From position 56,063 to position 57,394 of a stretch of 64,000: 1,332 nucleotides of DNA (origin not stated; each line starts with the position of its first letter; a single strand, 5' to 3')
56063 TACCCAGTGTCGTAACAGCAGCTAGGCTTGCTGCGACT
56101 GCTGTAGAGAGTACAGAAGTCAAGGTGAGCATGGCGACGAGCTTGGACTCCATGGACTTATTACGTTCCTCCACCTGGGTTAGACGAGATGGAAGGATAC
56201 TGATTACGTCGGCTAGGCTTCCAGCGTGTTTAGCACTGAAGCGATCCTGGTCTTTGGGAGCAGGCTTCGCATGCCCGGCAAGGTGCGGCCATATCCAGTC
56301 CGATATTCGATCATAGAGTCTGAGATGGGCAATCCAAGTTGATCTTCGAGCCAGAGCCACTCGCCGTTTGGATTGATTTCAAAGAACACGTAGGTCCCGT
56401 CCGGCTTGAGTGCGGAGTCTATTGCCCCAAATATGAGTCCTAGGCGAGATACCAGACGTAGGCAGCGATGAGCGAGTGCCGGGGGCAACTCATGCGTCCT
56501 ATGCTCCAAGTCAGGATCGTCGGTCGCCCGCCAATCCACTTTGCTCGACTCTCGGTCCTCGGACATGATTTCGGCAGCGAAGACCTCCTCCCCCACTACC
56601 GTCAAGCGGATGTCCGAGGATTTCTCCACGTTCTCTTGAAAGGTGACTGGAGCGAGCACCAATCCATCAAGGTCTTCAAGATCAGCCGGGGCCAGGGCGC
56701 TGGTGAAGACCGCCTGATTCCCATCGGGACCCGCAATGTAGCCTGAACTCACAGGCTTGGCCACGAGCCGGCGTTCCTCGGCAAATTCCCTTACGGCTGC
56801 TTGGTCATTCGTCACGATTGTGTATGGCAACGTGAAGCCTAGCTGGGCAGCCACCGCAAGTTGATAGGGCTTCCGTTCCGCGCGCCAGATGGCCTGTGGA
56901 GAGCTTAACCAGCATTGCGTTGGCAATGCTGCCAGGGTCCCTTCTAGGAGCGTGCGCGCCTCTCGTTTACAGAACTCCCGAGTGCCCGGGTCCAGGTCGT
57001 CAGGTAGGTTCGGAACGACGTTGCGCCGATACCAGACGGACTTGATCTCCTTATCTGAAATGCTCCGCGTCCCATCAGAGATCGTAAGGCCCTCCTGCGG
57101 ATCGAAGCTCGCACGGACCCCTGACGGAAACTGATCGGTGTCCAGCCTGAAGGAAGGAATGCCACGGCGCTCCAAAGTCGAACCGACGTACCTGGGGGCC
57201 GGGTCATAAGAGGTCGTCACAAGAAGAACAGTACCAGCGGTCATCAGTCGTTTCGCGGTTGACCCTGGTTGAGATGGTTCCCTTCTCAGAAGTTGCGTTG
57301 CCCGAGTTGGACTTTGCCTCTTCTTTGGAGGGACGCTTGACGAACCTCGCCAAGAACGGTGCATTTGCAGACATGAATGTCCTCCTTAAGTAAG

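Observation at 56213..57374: Unannotated microviridin-like precursor peptide plus ATP-grasp ligase: a graspetide cluster with a non-canonical, Cys-containing core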

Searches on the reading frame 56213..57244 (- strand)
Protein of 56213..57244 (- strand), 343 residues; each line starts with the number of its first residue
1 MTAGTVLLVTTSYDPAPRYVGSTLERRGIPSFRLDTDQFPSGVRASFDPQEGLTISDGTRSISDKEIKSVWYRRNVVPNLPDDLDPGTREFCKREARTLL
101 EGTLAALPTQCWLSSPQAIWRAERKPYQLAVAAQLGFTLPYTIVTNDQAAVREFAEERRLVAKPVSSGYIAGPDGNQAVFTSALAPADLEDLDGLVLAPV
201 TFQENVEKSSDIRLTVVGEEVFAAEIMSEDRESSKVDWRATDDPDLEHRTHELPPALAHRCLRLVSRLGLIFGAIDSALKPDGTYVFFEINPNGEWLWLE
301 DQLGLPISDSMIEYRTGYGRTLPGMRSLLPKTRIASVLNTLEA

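Call 3: search_protein_families(library=ncbifam, proteins=[window:56213-57244:-], max_evalue=0.1)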
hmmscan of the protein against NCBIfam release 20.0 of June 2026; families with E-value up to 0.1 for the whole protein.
window:56213-57244:- (343 aa): 7 families
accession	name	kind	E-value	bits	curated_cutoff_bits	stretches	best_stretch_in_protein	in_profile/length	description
TIGR04187.1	GRASP_SAV_5884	subfamily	6e-75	252.3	350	1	5-313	1-309/312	ATP-grasp ribosomal peptide maturase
TIGR04185.1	ATPgraspMvdC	equivalog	3.9e-70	236.5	425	1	7-312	2-313/318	MvdC family ATP-grasp ribosomal peptide maturase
TIGR04184.1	ATPgraspMvdD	equivalog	8.1e-70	235.5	475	1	6-312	1-316/321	MvdD family ATP-grasp ribosomal peptide maturase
TIGR04192.1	GRASP_w_spasm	equivalog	4.8e-20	72.1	230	1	9-297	4-300/318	grasp-with-spasm system ATP-grasp peptide maturase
TIGR00768.1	rimK_fam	subfamily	2e-10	40.5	143.4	1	114-314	77-275/276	RimK family alpha-L-glutamate ligase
NF040720.1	MptN_Meth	equivalog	4.3e-06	26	350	1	114-314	91-289/291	tetrahydromethanopterin:alpha-L-glutamate ligase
TIGR02144.1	LysX_arch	equivalog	0.00019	20.6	275.6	1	199-314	164-274/281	lysine biosynthesis protein LysX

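Call 4: search_protein_families(library=pfam, proteins=[window:56213-57244:-], max_evalue=0.1)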
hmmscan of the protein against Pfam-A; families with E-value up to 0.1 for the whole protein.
window:56213-57244:- (343 aa): 2 families
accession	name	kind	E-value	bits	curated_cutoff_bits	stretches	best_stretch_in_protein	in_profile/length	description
PF21068.3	ATPgraspMvdD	-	8.2e-21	74.8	27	1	5-118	1-119/121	MvdD pre-ATP grasp domain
PF08443.16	RimK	-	0.015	15.3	21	1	129-314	8-187/188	RimK-like ATP-grasp domain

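Call 5: find_homologous_proteins(query=window:56213-57244:-, max_evalue=1e-10)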
Query window:56213-57244:- (343 aa): 341 proteins with E <= 1e-10 among 7900 candidates; the best 120 are listed.
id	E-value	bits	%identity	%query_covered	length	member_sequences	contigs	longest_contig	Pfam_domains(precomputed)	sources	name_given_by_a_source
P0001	1.1e-183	628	89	92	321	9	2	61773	PF21068.4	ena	-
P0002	2.6e-174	597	85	92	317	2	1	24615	PF21068.4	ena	-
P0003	2.2e-167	575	82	92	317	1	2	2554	PF21068.4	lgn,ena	-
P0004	1.7e-166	572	80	92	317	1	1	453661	PF21068.4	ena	-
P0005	1.3e-164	566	81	92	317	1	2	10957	PF21068.4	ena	-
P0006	1.1e-163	562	79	92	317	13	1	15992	PF21068.4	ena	-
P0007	2.7e-163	561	80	92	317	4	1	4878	PF21068.4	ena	-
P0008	3.9e-163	561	79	92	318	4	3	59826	PF21068.4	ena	-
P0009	2.1e-162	558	78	92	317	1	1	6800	PF21068.4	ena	-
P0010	4.3e-160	551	78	92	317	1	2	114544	PF21068.4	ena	-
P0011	2.1e-159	548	78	92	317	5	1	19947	PF21068.4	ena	-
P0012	2.1e-158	545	78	92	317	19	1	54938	PF21068.4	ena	-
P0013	3.8e-158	544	77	92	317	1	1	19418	PF21068.4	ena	-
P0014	6.7e-158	543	78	92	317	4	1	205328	PF21068.4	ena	-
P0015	3.4e-157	541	77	92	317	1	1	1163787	PF21068.4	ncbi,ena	-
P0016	1.1e-156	539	77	92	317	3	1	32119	PF21068.4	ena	-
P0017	6.4e-156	537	76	92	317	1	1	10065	PF21068.4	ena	-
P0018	9.0e-156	536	77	92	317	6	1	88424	PF21068.4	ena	-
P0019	1.6e-155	536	77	92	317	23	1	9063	PF21068.4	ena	-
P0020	1.6e-155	536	74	92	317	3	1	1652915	PF21068.4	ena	-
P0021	2.2e-155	535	76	92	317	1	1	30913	PF21068.4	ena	-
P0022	3.7e-155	534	76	92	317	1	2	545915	PF21068.4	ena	-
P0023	1.5e-154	532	74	92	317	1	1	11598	PF21068.4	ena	-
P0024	2.2e-154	532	76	92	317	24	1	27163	PF21068.4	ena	-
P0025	9.7e-154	530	74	92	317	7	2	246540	PF21068.4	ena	-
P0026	2.0e-153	529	76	92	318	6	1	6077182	PF21068.4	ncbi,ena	-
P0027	8.2e-153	527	75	92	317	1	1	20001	PF21068.4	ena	-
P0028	6.8e-152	524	75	92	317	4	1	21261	PF21068.4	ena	-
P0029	1.5e-151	523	75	92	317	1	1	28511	PF21068.4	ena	-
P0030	1.9e-151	522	75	92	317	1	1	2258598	PF21068.4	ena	-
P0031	4.6e-151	521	75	92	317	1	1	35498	PF21068.4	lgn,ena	-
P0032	6.3e-151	520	73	92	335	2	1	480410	PF21068.4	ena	-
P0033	5.1e-150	518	72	92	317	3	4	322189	PF21068.4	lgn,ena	-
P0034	3.9e-149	515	75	91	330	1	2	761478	PF21068.4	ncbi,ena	-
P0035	5.5e-149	514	74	92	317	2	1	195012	PF21068.4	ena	-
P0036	8.7e-149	513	75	92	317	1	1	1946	PF21068.4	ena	-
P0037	9.8e-149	513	72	92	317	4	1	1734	PF21068.4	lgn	-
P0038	8.1e-148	510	73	92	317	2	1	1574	PF21068.4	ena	-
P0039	3.9e-147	508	73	91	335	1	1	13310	PF21068.4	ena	-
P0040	8.8e-147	507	74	92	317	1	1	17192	PF21068.4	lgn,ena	-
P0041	1.5e-146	506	72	92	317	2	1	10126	PF21068.4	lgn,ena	-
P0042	4.4e-146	505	70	92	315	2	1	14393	PF21068.4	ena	-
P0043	5.7e-145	501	73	89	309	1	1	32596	PF21068.4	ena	-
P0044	8.5e-145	500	71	92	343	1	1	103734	PF21068.4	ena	-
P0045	1.0e-144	500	71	92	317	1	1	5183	PF21068.4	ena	-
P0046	5.4e-144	498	71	92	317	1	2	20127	PF21068.4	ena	-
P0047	6.3e-144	497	72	91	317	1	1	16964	PF21068.4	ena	-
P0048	2.6e-143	495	71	92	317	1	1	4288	PF21068.4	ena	-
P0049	8.3e-143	494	71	92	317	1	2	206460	PF21068.4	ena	-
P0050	2.7e-142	492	71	91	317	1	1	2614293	PF08443.17,PF21068.4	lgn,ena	-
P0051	9.3e-142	490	69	92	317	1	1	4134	PF21068.4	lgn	-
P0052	4.2e-140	485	69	92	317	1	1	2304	PF08443.17,PF21068.4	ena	-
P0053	6.8e-140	484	69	92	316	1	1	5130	PF21068.4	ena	-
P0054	9.6e-140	484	69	92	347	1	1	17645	PF21068.4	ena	-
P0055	2.7e-139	482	69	92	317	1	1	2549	PF21068.4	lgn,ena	-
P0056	3.0e-139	482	69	91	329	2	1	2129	PF21068.4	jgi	-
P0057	4.9e-137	475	70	90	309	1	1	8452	PF21068.4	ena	-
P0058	9.4e-137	474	67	91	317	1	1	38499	PF21068.4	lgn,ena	-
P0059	9.7e-136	471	68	91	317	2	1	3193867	PF21068.4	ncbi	-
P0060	1.2e-135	470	66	93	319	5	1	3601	PF21068.4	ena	-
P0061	1.5e-135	470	67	91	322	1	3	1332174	PF21068.4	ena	-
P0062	2.1e-135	469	67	92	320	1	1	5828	PF08443.17,PF21068.4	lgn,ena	-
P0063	2.8e-135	469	64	92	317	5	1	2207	PF21068.4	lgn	-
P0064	1.2e-134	467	68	92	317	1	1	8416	PF21068.4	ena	-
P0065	1.7e-134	466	77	78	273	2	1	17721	PF21068.4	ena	-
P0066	2.3e-134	466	63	92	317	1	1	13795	PF21068.4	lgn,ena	-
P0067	4.3e-134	465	65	92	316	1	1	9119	PF21068.4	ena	-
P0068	9.5e-134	464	76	78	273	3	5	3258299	PF21068.4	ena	-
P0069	2.0e-133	463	64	92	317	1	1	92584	PF21068.4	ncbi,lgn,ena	-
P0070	2.3e-132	459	65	91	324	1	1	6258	PF21068.4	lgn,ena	-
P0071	1.3e-131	457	75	78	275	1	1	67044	PF21068.4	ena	-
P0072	3.0e-131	456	66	91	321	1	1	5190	PF21068.4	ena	-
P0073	5.6e-131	455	64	92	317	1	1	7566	PF21068.4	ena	-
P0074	1.3e-130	454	64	92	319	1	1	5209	PF21068.4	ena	-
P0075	8.6e-130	451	63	92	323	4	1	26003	PF21068.4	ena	-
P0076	1.6e-129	450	64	91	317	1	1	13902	PF21068.4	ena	-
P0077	5.8e-129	448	64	92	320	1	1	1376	PF21068.4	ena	-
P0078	6.0e-129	448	64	92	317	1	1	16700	PF21068.4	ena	-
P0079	1.1e-128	447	63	92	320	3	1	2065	PF21068.4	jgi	-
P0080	1.3e-128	447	64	92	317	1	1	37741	PF21068.4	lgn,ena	-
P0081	1.5e-128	447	64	91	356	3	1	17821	PF21068.4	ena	-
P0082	1.6e-128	447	64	92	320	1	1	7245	PF21068.4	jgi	jgi:hypothetical protein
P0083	2.0e-128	447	63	91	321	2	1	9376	PF21068.4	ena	-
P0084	2.4e-128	446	64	91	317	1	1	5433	PF21068.4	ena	-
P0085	7.1e-128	445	62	92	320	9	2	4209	PF21068.4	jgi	-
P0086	1.2e-127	444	76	78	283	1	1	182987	PF21068.4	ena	-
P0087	2.0e-127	443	64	91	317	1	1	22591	PF21068.4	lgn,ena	-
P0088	2.0e-127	443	63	91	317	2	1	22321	PF21068.4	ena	-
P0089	2.3e-127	443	63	91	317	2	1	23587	PF21068.4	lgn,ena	-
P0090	3.4e-127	442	63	92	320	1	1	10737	PF21068.4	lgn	-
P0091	1.3e-126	441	65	90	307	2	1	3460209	PF21068.4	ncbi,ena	-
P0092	1.7e-126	440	63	91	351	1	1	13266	PF21068.4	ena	-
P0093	2.0e-126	440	63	92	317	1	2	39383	PF21068.4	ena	-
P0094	3.5e-126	439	63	92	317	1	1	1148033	PF08443.17,PF21068.4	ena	-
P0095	5.3e-126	439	62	92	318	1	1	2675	PF21068.4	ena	-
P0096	8.9e-126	438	64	91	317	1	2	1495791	PF21068.4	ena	-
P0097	4.0e-125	436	62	92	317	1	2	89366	PF21068.4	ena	-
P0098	4.9e-125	435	61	92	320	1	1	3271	PF21068.4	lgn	-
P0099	5.0e-125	435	62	92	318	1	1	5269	PF21068.4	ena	-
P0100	6.4e-125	435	63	92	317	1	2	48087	PF08443.17,PF21068.4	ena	-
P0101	3.7e-124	432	61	92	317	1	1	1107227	PF21068.4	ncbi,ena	-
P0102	1.1e-123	431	61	91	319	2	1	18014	PF21068.4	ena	-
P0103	3.4e-123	429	61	92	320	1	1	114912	PF21068.4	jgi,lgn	jgi:glutathione synthase/RimK-type ligase-like ATP-grasp enzyme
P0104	4.4e-123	429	61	92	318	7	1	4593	PF21068.4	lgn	-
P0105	1.3e-122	427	62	92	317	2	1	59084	PF21068.4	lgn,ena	-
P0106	1.4e-122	427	60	92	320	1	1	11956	PF21068.4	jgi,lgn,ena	jgi:glutathione synthase/RimK-type ligase-like ATP-grasp enzyme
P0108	1.8e-122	427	61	91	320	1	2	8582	PF08443.17,PF21068.4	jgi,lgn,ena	-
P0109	2.0e-122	427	61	92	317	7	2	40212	PF21068.4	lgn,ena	-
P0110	3.6e-122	426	62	92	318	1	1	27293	PF21068.4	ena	-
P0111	8.2e-122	425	61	92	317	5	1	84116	PF21068.4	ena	-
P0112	2.4e-121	423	63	91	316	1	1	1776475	PF21068.4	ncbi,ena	-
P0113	2.6e-121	423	60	92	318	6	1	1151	PF21068.4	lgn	-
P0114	3.6e-121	423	62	92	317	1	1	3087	PF21068.4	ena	-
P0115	4.0e-121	423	58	93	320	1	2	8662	PF08443.17,PF21068.4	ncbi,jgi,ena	-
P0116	4.7e-121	422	60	92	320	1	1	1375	PF21068.4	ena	-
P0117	1.6e-120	421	60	91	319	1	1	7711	PF21068.4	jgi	jgi:hypothetical protein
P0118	1.6e-120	421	61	91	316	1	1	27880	PF21068.4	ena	-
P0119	1.7e-120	420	60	92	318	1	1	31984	PF21068.4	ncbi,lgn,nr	ncbi:MAG: hypothetical protein MUO89_04950 [Dehalococcoidia bacterium]|nr:hypothetical protein [Deha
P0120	4.9e-120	419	60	92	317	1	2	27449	PF21068.4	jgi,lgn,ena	-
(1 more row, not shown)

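Call 7: find_related_loci(query=A1, collection=genome_contigs, flank=4000)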
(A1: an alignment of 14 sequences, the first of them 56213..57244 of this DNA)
Query A1 (343 aa) in genome_contigs; peptide patterns used: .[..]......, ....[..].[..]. (x = any residue, [..] = any of these).
155 stretches matched a pattern; 51 encode a relative of the query (tblastn E <= 1e-3); 51 distinct loci.
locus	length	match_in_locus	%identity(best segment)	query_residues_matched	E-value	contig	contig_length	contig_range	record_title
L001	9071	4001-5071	88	1-343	0e+0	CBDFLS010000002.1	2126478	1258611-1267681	MAG: Dehalococcoidia bacterium isolate df57f459-227b-4f39-ad12-54dc11208998 genome assembly, contig: contig_2, whole gen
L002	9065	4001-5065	71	1-341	1e-163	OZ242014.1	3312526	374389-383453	MAG: Dehalococcoidia bacterium isolate dc00a5be-81f4-4acd-b4e2-246381d7a392 genome assembly, chromosome: 1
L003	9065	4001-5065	70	1-341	2e-161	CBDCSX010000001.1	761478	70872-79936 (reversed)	MAG: Dehalococcoidia bacterium isolate d16e51a1-bce5-44a0-b433-43a10ca61d1e genome assembly, contig: contig_1, whole gen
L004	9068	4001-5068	72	1-341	6e-161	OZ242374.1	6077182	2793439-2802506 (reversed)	MAG: Acidobacteriota bacterium isolate c92be0c8-fdd0-4eb5-bb74-4645c7abf429 genome assembly, chromosome: 1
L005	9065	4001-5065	70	1-341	3e-159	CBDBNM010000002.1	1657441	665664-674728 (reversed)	MAG: Dehalococcoidia bacterium isolate c1b9121c-b6f9-408d-bdb8-3c357fa74dc1 genome assembly, contig: contig_2, whole gen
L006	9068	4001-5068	62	1-342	5e-143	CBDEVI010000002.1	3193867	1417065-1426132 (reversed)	MAG: Chloroflexota bacterium isolate f820a594-4fe9-4b7b-8cc4-7fafcfd9b253 genome assembly, contig: contig_2, whole genom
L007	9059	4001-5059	61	1-339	9e-137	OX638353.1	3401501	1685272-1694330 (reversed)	MAG: uncultured Dehalococcoidia bacterium isolate caae0dea-c4e0-4340-bdfb-0144304000aa genome assembly, chromosome: 1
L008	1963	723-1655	64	1-311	1e-143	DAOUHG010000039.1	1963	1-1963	MAG TPA_asm: Dehalococcoidia bacterium isolate S1_7 k129_674737, whole genome shotgun sequence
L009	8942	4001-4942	61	1-314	8e-131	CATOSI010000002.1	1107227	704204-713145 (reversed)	MAG: uncultured Dehalococcoidia bacterium isolate 741b7de0-5fbb-4305-b724-e82bd623809b genome assembly, contig: contig_2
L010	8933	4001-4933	63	1-311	7e-128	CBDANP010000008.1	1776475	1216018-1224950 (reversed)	MAG: Dehalococcoidia bacterium isolate b4c8b7c9-9533-4910-ac39-d933c6e21fa7 genome assembly, contig: contig_8, whole gen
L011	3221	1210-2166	58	1-319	4e-130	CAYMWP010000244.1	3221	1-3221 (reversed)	MAG TPA_asm: uncultured Anaerolineales bacterium isolate binchicken_co334_151 genome assembly, contig: NODE_66024_length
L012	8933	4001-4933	59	1-311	9e-126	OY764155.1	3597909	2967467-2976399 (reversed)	MAG: Dehalococcoidia bacterium isolate 8f8fc053-1767-4988-ba26-2aa978362f9c genome assembly, chromosome: 1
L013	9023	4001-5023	54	1-326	6e-123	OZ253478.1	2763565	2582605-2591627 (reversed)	MAG: Dehalococcoidia bacterium isolate 83cf7d32-db13-435c-9ef3-bc7e3c9974e2 genome assembly, chromosome: 1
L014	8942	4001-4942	59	1-314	9e-115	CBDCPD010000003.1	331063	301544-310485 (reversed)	MAG: Dehalococcoidia bacterium isolate 65858962-d3d5-450c-8d97-e4733050bb2d genome assembly, contig: contig_3, whole gen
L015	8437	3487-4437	52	1-317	8e-110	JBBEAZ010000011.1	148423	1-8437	MAG: Dehalococcoidia bacterium isolate LejiaF_64_43 Lejia_F_157_length_148423_cov_26, whole genome shotgun sequence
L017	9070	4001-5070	70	1-343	2e-134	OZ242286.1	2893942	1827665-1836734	MAG: Dehalococcoidia bacterium isolate 9f14531a-ab03-45a5-a1bd-ff969822bfd2 genome assembly, chromosome: 1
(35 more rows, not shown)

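Call 13: search_protein_families(library=padloc, proteins=[window:56213-57244:-, L001:4945-5574:+, L001:1680-3593:+, L001:1-1623:+], max_evalue=0.01)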
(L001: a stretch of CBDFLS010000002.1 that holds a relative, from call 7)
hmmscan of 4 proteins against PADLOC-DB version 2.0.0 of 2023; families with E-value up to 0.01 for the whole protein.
window:56213-57244:- (343 aa): 0 families

L001:4945-5574:+ (209 aa): 0 families

L001:1680-3593:+ (637 aa): 0 families

L001:1-1623:+ (540 aa): 4 families
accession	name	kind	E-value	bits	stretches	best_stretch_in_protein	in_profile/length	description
PDLC04134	mad2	-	8.3e-06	22.9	1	48-191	354-449/492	mads_2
PDLC03301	MTase_II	-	0.00055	16.6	1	45-160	160-256/604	Type II methyltransferase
PDLC03338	MTase_II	-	0.00078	16.3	0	105-159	272-326/604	Type II methyltransferase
PDLC03227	MTase_II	-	0.0015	15.6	0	111-154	165-208/494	Type II methyltransferase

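Call 14: search_protein_families(library=pfam, proteins=[L001:4945-5574:+, L001:1680-3593:+, L001:1-1623:+], max_evalue=0.01)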
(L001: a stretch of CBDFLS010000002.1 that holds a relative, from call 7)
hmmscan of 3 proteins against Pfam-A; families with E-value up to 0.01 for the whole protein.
L001:4945-5574:+ (209 aa): 0 families

L001:1680-3593:+ (637 aa): 0 families

L001:1-1623:+ (540 aa): 2 families
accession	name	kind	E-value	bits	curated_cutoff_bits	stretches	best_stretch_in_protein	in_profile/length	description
PF07669.17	Eco57I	-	0.00052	20.6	25.3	1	47-154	70-157/171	Eco57I restriction-modification methylase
PF05175.20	MTS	-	0.0013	18.9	23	1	37-73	84-120/170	Methyltransferase small domain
